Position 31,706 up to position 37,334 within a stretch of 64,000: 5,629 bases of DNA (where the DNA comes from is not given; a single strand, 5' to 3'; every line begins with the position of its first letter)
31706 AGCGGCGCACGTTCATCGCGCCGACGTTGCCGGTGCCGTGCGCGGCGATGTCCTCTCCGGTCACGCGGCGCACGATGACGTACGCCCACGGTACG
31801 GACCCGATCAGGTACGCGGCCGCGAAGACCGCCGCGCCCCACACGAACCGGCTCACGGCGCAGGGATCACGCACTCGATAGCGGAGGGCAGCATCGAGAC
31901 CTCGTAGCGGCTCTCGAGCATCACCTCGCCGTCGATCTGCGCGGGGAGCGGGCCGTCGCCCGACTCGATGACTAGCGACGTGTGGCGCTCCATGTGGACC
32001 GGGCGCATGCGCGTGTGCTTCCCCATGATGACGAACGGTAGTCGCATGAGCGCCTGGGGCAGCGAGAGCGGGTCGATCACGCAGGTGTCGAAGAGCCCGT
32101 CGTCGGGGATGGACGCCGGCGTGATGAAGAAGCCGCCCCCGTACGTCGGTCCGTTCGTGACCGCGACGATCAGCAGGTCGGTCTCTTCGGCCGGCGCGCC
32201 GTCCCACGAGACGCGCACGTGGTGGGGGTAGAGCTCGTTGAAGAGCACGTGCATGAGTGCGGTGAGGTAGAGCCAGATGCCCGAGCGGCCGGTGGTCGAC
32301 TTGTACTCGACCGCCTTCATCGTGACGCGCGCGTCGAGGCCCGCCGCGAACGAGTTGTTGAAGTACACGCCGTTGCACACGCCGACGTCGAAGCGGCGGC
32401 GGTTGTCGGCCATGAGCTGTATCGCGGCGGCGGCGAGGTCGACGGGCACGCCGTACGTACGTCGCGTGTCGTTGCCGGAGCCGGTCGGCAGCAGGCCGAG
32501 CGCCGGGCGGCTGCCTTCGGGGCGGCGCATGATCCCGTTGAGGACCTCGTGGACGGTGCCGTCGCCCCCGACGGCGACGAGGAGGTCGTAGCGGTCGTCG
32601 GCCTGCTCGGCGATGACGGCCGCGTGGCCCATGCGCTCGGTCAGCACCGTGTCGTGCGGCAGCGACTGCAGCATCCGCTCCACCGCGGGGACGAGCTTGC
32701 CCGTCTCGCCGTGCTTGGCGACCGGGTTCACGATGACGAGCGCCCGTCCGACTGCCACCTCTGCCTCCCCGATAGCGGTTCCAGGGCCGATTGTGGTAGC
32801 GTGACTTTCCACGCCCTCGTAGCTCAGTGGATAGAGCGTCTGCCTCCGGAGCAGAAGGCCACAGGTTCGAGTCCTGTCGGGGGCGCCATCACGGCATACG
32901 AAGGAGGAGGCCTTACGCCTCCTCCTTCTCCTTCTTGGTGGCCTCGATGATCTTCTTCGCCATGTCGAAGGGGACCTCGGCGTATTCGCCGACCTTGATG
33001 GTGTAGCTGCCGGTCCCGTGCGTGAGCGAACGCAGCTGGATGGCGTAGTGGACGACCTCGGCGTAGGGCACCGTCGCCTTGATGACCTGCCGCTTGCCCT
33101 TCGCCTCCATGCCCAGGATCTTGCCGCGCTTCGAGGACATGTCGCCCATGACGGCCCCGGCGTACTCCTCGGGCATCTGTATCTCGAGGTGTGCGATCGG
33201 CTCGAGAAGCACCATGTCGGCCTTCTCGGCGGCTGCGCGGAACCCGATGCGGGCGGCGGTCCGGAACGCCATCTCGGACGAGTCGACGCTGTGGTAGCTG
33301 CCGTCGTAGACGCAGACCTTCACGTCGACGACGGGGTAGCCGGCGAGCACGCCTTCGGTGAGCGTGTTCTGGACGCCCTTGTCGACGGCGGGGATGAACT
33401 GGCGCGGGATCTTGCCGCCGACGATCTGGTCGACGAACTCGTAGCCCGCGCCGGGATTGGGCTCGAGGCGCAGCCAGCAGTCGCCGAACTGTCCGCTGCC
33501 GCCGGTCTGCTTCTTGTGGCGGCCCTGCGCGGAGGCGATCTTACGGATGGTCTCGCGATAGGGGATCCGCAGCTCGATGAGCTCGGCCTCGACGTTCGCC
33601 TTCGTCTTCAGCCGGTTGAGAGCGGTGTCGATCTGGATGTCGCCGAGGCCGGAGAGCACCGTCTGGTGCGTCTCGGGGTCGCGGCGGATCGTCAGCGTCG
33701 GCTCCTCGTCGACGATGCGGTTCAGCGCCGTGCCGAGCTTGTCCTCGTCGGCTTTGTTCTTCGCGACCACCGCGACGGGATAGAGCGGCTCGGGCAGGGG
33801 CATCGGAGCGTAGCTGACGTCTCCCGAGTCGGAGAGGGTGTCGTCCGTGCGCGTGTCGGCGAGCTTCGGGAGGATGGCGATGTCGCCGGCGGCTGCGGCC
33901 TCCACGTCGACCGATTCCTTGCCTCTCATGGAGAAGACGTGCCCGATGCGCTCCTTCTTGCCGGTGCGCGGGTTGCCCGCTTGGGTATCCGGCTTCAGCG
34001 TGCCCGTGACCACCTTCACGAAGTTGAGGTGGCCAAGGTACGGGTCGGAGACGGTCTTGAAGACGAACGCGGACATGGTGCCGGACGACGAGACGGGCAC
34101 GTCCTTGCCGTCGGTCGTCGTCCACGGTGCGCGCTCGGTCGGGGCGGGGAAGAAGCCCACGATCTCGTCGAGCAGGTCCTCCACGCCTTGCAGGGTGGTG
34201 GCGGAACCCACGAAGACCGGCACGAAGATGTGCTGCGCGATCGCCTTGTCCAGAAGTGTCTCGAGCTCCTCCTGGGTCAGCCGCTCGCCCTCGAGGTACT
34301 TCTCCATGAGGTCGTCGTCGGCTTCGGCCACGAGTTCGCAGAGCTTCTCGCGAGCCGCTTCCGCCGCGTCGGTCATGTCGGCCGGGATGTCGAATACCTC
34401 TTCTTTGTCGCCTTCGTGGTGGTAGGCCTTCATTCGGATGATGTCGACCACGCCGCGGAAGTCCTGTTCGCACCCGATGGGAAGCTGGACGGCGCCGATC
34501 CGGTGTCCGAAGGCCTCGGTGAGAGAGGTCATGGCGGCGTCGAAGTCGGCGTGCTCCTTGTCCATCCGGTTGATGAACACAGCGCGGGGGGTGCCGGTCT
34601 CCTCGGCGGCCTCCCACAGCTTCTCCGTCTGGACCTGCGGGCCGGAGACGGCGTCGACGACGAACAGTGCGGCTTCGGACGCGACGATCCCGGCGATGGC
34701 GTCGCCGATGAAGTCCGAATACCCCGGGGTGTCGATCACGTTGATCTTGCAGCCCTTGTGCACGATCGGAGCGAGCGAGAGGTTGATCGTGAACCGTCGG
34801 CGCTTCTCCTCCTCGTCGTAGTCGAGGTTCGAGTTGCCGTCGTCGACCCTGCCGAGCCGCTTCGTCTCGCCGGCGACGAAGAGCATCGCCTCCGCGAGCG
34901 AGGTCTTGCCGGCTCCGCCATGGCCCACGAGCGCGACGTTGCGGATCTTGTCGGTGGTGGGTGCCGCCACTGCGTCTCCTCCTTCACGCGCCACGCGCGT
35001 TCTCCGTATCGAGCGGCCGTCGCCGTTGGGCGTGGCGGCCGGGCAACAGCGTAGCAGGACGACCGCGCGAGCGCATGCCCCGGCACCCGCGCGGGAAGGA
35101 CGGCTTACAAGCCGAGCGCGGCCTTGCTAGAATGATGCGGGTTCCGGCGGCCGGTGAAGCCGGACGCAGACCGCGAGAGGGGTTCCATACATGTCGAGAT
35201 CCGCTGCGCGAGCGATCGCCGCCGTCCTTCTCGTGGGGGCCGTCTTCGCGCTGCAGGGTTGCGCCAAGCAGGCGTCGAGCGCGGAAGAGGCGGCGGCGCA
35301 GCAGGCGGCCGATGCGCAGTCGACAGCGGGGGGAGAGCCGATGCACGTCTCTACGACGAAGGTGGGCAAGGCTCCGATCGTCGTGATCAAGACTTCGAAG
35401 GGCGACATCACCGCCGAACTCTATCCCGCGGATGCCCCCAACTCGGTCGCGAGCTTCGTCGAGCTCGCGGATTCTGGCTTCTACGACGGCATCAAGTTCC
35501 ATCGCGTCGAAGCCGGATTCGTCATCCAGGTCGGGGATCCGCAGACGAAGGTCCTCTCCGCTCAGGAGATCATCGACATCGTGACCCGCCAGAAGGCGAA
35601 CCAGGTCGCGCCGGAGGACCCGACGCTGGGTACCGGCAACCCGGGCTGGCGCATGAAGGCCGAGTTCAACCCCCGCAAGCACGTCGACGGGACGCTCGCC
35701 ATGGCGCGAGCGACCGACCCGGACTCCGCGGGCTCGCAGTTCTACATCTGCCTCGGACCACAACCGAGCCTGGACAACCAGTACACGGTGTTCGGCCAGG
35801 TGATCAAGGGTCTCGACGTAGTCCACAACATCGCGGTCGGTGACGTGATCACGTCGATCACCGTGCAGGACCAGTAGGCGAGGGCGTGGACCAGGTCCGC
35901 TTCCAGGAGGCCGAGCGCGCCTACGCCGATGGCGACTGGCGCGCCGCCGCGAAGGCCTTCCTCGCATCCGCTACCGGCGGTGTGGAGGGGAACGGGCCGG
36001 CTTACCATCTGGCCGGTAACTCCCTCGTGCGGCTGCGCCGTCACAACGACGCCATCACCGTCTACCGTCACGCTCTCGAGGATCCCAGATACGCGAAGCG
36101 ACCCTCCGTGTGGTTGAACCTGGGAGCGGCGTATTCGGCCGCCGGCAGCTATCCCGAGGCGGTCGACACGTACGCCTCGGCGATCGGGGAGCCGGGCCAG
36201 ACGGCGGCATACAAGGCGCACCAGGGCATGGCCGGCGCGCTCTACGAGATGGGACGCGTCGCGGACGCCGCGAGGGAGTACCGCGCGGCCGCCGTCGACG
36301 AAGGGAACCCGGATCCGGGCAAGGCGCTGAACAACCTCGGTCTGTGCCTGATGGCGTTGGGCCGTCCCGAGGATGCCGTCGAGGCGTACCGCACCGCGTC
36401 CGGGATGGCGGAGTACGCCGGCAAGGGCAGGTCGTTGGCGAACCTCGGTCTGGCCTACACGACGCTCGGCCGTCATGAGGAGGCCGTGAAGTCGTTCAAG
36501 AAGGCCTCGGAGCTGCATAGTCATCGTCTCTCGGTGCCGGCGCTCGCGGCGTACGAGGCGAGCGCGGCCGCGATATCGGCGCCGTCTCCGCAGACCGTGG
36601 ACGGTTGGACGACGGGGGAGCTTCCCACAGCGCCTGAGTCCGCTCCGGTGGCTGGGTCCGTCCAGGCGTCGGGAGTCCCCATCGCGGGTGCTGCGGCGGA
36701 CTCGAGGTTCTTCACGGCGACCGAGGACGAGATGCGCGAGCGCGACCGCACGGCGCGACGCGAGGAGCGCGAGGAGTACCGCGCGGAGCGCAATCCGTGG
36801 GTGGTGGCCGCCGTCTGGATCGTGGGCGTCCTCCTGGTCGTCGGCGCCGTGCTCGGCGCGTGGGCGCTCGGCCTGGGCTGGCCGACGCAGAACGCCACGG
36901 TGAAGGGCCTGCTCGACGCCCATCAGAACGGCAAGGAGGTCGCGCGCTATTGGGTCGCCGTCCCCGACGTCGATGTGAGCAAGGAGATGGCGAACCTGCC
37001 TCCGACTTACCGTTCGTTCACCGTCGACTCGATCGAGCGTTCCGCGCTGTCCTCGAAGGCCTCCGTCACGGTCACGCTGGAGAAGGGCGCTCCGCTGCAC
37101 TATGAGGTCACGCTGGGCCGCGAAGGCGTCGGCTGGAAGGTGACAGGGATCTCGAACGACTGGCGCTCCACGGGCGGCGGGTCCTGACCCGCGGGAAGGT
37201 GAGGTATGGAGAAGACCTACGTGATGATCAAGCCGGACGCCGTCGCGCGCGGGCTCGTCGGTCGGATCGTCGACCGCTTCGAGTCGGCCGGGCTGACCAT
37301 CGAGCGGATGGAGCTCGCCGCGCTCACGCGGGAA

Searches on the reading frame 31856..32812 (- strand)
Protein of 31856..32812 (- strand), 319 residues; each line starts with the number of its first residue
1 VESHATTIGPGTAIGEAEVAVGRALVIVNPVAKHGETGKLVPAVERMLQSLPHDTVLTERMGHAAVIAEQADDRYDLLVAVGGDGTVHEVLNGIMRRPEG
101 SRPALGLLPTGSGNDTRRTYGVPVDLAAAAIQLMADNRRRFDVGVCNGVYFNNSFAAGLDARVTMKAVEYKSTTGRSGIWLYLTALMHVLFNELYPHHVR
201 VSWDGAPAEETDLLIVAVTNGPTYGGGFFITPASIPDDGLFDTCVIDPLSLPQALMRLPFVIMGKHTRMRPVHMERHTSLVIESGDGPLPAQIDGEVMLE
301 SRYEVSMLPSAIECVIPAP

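Call 27: search_protein_families(library=pfam, proteins=[window:31856-32812:-], max_evalue=0.001)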
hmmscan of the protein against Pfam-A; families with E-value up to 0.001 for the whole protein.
window:31856-32812:- (319 aa): 2 families
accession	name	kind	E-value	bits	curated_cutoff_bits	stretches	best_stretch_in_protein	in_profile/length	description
PF00781.29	DAGK_cat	-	9.8e-30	103.2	23.6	1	23-145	1-124/125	Diacylglycerol kinase catalytic domain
PF19279.4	YegS_C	-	1.5e-23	83.8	27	1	155-314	3-156/158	YegS C-terminal NAD kinase beta sandwich-like domain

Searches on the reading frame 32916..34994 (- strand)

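Call 27: search_protein_families(library=pfam, proteins=[window:32916-34994:-], max_evalue=0.001)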
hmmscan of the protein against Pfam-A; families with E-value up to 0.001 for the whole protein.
window:32916-34994:- (693 aa): 7 families
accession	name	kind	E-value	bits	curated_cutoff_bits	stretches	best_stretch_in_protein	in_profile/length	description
PF03764.24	EFG_IV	-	1.3e-45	154.5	24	1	476-592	2-120/121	Elongation factor G, domain IV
PF00009.33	GTP_EFTU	-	3.1e-41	141.5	26.5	1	16-283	2-187/188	Elongation factor Tu GTP binding domain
PF00679.30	EFG_C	-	5.8e-26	90.8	27.9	1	595-680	1-87/89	Elongation factor G C-terminus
PF14492.12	EFG_III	-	1.1e-24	86.7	27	1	400-472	1-73/75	Elongation Factor G, domain III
PF22042.2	EF-G_D2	-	7.2e-12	45.7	27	1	307-389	2-83/84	Elongation factor G domain 2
PF03144.31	GTP_EFTU_D2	-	2.6e-07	31.4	30.3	1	321-387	1-72/73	Elongation factor Tu domain 2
PF01926.29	MMR_HSR1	-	5.7e-06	26.9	21.9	1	19-142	1-112/113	50S ribosome-binding GTPase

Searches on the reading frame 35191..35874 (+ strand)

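Call 27: search_protein_families(library=pfam, proteins=[window:35191-35874:+], max_evalue=0.001)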
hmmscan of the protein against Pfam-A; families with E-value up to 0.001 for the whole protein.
window:35191-35874:+ (228 aa): 1 family
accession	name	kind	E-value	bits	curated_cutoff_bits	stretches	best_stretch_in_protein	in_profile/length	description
PF00160.26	Pro_isomerase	-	4.3e-41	141.2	21.7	1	64-219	2-142/159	Cyclophilin type peptidyl-prolyl cis-trans isomerase/CLD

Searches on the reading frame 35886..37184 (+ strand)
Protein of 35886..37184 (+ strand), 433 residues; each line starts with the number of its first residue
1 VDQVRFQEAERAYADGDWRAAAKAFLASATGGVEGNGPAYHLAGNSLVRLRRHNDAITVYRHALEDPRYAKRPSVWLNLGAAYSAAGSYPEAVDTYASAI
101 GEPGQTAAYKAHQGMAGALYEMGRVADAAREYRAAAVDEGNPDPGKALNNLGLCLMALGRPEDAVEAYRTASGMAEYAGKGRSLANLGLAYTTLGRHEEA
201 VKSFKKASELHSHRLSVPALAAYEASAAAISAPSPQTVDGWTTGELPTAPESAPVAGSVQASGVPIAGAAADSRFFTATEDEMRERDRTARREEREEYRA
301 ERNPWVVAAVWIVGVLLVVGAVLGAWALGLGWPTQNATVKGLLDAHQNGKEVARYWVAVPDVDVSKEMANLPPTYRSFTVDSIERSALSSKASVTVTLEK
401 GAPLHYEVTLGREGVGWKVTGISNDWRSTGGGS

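Call 27: search_protein_families(library=pfam, proteins=[window:35886-37184:+], max_evalue=0.001)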
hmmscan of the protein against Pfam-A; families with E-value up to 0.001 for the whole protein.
window:35886-37184:+ (433 aa): 14 families
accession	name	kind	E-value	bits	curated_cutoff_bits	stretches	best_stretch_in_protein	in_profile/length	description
PF00515.34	TPR_1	-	1e-22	79.4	27.8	2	146-171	2-27/34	Tetratricopeptide repeat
PF07719.23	TPR_2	-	6.1e-22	76.3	27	2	146-171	2-27/34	Tetratricopeptide repeat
PF13181.12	TPR_8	-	4.7e-19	67.3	25.7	1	182-210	2-30/34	Tetratricopeptide repeat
PF13432.12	TPR_16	-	5e-17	62.4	32.7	3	118-171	6-57/65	Tetratricopeptide repeat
PF13424.12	TPR_12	-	1.2e-15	57.9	30.1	1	146-210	4-74/77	Tetratricopeptide repeat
PF13176.12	TPR_7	-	8.1e-15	54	27.9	0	183-213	1-31/36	Tetratricopeptide repeat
PF13414.12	TPR_11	-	9.2e-12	44.9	26.8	0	188-210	1-23/42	TPR repeat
PF13428.12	TPR_14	-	2.9e-10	40.2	23.5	0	73-110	1-39/44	Tetratricopeptide repeat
PF14559.12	TPR_19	-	7.1e-10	39.5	25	0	119-170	1-50/68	Tetratricopeptide repeat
PF13374.12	TPR_10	-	5.3e-08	33.1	27.5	0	182-210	3-31/42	Tetratricopeptide repeat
PF13174.12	TPR_6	-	9e-08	32.7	26.3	0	150-169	5-24/33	Tetratricopeptide repeat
PF13431.12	TPR_17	-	1.2e-07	31.9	24.4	0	141-165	9-33/34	Tetratricopeptide repeat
PF07721.20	TPR_4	-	3.6e-05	24.4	27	0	182-200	2-20/26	Tetratricopeptide repeat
PF12895.13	ANAPC3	-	0.00033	21.3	27.2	0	9-62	30-81/82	Anaphase-promoting complex, cyclosome, subunit 3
